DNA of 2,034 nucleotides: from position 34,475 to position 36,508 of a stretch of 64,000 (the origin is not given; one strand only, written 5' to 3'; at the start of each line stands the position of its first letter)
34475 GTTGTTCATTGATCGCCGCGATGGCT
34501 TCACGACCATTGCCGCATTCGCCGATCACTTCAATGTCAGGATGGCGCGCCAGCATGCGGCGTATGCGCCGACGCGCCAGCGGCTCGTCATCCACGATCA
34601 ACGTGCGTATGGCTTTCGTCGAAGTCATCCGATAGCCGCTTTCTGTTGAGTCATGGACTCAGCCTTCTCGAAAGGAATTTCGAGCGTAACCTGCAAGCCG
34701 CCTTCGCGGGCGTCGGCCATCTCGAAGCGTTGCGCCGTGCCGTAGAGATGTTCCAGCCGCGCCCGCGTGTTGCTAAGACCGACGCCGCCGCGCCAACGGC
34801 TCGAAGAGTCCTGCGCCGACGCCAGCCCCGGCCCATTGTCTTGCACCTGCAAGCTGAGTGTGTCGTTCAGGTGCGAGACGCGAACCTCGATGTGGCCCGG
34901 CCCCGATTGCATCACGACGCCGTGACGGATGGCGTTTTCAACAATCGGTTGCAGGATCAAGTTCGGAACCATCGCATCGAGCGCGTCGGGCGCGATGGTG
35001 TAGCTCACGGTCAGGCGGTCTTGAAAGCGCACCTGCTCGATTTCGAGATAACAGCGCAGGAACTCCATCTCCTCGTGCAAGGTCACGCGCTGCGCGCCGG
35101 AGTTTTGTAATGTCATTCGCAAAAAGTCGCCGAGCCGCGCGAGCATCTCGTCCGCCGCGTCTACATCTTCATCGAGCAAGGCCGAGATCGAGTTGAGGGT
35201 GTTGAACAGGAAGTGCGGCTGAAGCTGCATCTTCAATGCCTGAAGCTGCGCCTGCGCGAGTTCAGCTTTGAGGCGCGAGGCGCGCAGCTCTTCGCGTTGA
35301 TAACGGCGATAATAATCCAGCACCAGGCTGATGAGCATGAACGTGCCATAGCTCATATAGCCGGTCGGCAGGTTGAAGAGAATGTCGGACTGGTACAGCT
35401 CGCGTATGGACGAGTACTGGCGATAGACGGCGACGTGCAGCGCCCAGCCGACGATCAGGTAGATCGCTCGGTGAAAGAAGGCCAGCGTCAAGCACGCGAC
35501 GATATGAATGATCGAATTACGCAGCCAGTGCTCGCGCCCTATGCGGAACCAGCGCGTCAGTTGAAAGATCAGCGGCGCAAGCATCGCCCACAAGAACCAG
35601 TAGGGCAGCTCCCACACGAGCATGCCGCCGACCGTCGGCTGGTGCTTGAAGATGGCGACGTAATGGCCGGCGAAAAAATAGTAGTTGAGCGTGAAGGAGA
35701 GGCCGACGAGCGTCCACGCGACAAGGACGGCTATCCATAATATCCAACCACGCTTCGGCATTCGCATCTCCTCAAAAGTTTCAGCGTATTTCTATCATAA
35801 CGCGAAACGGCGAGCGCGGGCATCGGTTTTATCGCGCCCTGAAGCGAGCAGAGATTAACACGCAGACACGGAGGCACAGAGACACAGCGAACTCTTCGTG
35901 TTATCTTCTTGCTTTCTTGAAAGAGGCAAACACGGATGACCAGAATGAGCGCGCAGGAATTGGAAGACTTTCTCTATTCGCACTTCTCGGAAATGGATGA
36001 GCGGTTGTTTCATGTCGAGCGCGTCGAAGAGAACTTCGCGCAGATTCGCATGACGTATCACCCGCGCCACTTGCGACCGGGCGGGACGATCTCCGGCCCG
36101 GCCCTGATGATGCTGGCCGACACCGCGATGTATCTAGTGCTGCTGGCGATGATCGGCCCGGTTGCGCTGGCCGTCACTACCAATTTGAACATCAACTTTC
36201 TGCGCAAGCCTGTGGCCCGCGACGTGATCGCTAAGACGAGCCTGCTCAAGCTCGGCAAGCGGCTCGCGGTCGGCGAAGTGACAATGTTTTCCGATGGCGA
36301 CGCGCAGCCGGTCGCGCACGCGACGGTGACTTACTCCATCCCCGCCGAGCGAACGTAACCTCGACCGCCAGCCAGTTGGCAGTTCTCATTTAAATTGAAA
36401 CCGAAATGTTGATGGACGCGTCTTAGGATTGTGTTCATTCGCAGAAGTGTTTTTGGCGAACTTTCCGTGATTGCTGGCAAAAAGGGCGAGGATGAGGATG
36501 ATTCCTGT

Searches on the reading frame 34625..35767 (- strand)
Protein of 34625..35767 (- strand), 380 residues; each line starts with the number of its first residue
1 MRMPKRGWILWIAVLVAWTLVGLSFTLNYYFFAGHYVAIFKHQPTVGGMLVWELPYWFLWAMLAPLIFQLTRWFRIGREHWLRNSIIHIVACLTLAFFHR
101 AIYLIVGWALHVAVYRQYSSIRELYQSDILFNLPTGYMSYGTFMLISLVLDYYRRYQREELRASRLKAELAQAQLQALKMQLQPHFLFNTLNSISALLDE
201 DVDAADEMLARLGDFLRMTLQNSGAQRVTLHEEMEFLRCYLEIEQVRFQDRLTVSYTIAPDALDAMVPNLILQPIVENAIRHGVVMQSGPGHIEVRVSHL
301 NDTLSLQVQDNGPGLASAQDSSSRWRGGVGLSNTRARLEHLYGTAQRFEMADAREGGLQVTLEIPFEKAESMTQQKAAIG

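Call 59: search_protein_families(library=pfam, proteins=[window:34625-35767:-])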
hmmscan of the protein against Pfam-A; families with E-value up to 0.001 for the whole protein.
window:34625-35767:- (380 aa): 2 families
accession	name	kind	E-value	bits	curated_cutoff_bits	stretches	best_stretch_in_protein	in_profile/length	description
PF06580.19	His_kinase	-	5.1e-28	97.6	25.2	1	173-252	1-81/81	Histidine kinase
PF02518.31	HATPase_c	-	8.2e-11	42.8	26.4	1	270-367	8-110/111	Histidine kinase-, DNA gyrase B-, and HSP90-like ATPase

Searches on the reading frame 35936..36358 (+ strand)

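Call 59: search_protein_families(library=pfam, proteins=[window:35936-36358:+])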
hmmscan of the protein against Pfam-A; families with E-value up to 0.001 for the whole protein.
window:35936-36358:+ (140 aa): 4 families
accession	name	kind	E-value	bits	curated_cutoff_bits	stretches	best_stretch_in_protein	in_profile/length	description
PF03061.28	4HBT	-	4.8e-12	46.5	20.6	1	49-124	1-77/79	Thioesterase superfamily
PF13622.12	4HBT_3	-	8.9e-07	29.5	24.3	1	56-133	15-82/83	Acyl-CoA thioesterase N-terminal domain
PF20789.3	4HBT_3C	-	0.00036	21.2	24.1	1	13-127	18-132/140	Acyl-CoA thioesterase C-terminal domain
PF14539.12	DUF4442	-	0.00079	20.1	25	1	26-102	22-97/132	Domain of unknown function (DUF4442)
